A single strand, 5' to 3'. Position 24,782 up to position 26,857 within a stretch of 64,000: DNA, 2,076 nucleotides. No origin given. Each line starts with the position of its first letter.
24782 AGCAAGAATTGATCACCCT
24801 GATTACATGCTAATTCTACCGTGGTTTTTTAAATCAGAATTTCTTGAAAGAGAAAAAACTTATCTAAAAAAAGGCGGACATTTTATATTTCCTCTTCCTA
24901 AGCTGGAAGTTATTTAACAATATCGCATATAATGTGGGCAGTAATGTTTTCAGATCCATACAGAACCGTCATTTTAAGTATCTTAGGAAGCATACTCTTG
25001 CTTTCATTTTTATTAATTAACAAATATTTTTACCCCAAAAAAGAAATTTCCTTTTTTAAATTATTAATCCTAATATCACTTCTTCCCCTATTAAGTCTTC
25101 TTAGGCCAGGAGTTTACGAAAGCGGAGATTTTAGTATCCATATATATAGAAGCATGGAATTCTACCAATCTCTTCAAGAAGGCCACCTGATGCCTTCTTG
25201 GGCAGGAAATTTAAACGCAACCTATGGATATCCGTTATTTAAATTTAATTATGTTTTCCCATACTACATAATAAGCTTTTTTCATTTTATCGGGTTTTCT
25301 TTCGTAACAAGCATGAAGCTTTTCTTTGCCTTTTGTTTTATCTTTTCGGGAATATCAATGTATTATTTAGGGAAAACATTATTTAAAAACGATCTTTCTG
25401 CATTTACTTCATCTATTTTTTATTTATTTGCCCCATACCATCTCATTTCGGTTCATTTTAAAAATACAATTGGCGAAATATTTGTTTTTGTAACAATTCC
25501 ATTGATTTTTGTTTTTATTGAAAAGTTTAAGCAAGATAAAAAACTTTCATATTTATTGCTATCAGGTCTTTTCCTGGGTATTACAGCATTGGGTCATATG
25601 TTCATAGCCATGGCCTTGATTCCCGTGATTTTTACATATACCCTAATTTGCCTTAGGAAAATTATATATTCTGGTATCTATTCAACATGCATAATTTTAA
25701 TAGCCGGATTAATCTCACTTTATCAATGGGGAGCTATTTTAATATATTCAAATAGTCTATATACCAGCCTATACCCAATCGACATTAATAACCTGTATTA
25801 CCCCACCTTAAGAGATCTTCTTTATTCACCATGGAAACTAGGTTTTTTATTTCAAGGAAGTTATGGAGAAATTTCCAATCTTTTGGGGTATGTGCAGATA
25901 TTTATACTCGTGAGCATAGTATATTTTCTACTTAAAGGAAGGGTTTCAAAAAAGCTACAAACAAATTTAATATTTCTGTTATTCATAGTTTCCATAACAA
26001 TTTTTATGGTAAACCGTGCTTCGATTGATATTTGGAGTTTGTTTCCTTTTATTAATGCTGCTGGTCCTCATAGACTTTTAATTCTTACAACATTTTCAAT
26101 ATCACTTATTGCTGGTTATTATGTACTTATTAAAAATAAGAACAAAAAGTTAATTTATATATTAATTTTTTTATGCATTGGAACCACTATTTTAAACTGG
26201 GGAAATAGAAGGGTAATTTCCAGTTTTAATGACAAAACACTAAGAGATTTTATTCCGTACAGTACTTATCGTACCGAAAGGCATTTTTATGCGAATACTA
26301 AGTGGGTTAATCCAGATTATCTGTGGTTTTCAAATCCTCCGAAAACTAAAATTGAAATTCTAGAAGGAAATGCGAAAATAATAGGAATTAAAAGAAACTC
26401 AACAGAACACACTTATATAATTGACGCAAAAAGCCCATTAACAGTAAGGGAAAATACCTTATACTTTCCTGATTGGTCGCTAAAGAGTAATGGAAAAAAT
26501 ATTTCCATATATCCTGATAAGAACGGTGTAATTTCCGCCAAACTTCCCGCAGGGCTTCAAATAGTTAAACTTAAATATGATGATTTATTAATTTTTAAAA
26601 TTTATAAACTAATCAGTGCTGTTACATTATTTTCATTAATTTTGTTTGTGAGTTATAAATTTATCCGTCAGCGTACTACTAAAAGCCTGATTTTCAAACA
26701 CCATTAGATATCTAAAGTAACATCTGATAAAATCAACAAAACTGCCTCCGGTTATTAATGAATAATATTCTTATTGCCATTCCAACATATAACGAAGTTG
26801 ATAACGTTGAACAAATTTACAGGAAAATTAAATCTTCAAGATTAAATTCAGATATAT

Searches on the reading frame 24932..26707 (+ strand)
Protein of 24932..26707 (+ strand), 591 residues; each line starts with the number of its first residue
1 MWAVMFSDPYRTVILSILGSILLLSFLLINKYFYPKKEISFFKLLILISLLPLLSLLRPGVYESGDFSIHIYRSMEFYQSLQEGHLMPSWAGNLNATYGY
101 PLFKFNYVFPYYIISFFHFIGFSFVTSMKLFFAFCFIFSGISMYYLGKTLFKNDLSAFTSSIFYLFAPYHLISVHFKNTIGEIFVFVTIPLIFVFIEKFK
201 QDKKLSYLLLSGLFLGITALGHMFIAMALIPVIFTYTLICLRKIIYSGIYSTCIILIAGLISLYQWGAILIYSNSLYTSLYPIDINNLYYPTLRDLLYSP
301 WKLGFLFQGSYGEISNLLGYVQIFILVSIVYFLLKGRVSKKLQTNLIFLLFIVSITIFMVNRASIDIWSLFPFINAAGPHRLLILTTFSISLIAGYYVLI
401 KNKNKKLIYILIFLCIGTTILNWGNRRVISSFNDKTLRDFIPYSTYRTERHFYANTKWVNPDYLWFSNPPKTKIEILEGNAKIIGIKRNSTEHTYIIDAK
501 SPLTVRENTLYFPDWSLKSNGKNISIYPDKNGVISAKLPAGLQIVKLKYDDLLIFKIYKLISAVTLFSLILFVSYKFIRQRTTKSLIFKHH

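Call 10: search_protein_families(library=pfam, proteins=[window:24932-26707:+], max_evalue=0.00001)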
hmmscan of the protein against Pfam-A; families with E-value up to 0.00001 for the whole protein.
window:24932-26707:+ (591 aa): 1 family
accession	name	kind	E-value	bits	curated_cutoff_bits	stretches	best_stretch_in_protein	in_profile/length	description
PF13231.12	PMT_2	-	1.2e-06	29.2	26.1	1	110-260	6-153/160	Dolichyl-phosphate-mannose-protein mannosyltransferase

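Call 65: search_protein_families(library=ncbifam, proteins=[window:24932-26707:+], max_evalue=0.00001)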
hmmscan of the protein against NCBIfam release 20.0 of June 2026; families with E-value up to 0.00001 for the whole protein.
window:24932-26707:+ (591 aa): 0 families
